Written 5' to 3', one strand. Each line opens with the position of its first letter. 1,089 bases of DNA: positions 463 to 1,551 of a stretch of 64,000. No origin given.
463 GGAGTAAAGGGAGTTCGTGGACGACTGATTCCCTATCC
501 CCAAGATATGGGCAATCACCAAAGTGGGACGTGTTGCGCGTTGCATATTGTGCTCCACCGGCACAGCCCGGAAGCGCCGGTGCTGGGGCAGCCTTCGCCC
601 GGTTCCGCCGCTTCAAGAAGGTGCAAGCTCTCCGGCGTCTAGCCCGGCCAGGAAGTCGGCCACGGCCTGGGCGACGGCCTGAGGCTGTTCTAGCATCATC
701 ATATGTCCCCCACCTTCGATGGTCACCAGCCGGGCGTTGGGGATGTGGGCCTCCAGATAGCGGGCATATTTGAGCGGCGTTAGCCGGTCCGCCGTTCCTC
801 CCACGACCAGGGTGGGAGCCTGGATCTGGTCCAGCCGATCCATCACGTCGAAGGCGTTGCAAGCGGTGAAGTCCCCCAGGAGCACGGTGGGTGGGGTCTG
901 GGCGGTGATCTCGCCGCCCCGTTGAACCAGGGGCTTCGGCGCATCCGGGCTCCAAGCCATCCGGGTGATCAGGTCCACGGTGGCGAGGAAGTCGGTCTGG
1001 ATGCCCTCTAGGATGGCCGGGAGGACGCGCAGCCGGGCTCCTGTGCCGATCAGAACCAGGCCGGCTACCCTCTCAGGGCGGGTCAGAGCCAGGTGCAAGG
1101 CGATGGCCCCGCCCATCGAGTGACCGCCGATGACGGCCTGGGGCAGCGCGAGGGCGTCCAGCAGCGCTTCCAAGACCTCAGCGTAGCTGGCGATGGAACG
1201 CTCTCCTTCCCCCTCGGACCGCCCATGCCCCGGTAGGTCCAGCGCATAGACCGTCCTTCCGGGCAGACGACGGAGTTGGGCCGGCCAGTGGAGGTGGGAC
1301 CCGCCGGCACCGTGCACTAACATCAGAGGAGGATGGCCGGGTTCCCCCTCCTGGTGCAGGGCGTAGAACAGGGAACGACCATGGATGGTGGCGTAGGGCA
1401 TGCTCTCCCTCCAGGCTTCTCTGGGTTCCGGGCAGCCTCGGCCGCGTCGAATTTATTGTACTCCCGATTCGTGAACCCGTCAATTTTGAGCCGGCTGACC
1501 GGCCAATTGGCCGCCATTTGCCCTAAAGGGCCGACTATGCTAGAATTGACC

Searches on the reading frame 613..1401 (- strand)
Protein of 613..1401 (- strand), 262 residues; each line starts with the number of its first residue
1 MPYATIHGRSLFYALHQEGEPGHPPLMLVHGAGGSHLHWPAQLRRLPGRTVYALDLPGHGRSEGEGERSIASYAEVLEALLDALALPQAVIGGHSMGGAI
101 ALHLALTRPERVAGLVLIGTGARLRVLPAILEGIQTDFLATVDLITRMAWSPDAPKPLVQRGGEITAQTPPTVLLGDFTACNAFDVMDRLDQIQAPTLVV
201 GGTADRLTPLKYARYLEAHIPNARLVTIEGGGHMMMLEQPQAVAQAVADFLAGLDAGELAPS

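Call 54: search_protein_families(library=pfam, alignment_id=A3, max_evalue=0.000001)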
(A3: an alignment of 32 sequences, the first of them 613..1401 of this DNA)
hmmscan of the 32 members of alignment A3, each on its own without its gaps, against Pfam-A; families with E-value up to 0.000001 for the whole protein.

A. member 1, window:613-1401:- (262 aa): 8 families
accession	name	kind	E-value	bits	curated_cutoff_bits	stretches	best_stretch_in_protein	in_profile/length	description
PF00561.26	Abhydrolase_1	-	5.7e-37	128.1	25.8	1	24-239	1-244/245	alpha/beta hydrolase fold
PF12697.13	Abhydrolase_6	-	8.3e-33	115.3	26.3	1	28-246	3-217/217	Alpha/beta hydrolase family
PF12146.15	Hydrolase_4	-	2.3e-21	76.6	27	1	27-239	8-238/239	Serine aminopeptidase, S33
PF08386.16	Abhydrolase_4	-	1.5e-10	41.5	21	1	193-252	33-92/103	TAP-like protein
PF00975.26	Thioesterase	-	4.7e-10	40.5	26.4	1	25-249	2-224/226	Thioesterase domain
PF03096.20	Ndr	-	1.2e-07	31.2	23.3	0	64-119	76-131/283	Ndr family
PF12695.13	Abhydrolase_5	-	3.4e-07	30.6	27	0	81-119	51-88/164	Alpha/beta hydrolase family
PF20408.4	Abhydrolase_11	-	8e-07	29.4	27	0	65-119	48-106/193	Alpha/beta hydrolase domain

B. families by the number of members that match (of 32 scanned): 81 families (the first 25 are shown)
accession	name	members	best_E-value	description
PF13185.12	GAF_2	3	1e-62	GAF domain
PF01590.32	GAF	3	1.5e-47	GAF domain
PF14537.11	Cytochrom_c3_2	3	2.7e-14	Cytochrome c3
PF02518.31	HATPase_c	2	4e-34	Histidine kinase-, DNA gyrase B-, and HSP90-like ATPase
PF13492.12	GAF_3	2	1.6e-32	GAF domain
PF13426.13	PAS_9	2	2.4e-28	PAS domain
PF08448.16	PAS_4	2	1.4e-26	PAS fold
PF00989.32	PAS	2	1.2e-25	PAS fold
PF00512.31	HisKA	2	3.4e-22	His Kinase A (phospho-acceptor) domain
PF14522.11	Cytochrome_C7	2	7.7e-16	Cytochrome c7 and related cytochrome c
PF13240.11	Zn_Ribbon_1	2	1.2e-13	zinc-ribbon domain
PF22113.1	Mtrc-MtrF_II-IV_dom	2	1e-10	Outer membrane cytochrome MtrC/MtrF-like, domains II/IV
PF07635.16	PSCyt1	2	5.5e-10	Planctomycete cytochrome C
PF09334.17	tRNA-synt_1g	1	1.3e-149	tRNA synthetases class I (M)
PF16927.11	HisKA_7TM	1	5.8e-80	N-terminal 7TM region of histidine kinase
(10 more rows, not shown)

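Call 55: search_protein_families(library=padloc, alignment_id=A3, max_evalue=0.000001)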
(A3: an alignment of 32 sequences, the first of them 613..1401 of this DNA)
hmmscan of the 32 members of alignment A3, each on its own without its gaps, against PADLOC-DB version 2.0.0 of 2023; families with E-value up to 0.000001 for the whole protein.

A. member 1, window:613-1401:- (262 aa): 0 families

B. families by the number of members that match (of 32 scanned): 14 families
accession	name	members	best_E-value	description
PDLC00765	PycC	1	2.5e-23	Pycsar cyclase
PDLC04135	mad3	1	2e-22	mads_3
PDLC01169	TPR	1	5.4e-22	TPR repeats containing protein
PDLC02367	PycC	1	1.1e-21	-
PDLC00734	PycC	1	2.4e-15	Pycsar cyclase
PDLC00766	PycC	1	7.3e-11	Pycsar cyclase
PDLC02980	AriA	1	9.7e-11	-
PDLC02366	PycC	1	1.6e-10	-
PDLC04647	PDC-M43B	1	3.5e-09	-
PDLC00405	SduA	1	7.2e-09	DUF4263 domain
PDLC02369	PycC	1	2.4e-08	-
PDLC04140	mad8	1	4.9e-08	mads_8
PDLC00638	ZorA2|ZorA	1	1.9e-07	MotA/ExbB/TolQ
PDLC04055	PD-T4-6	1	3.7e-07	-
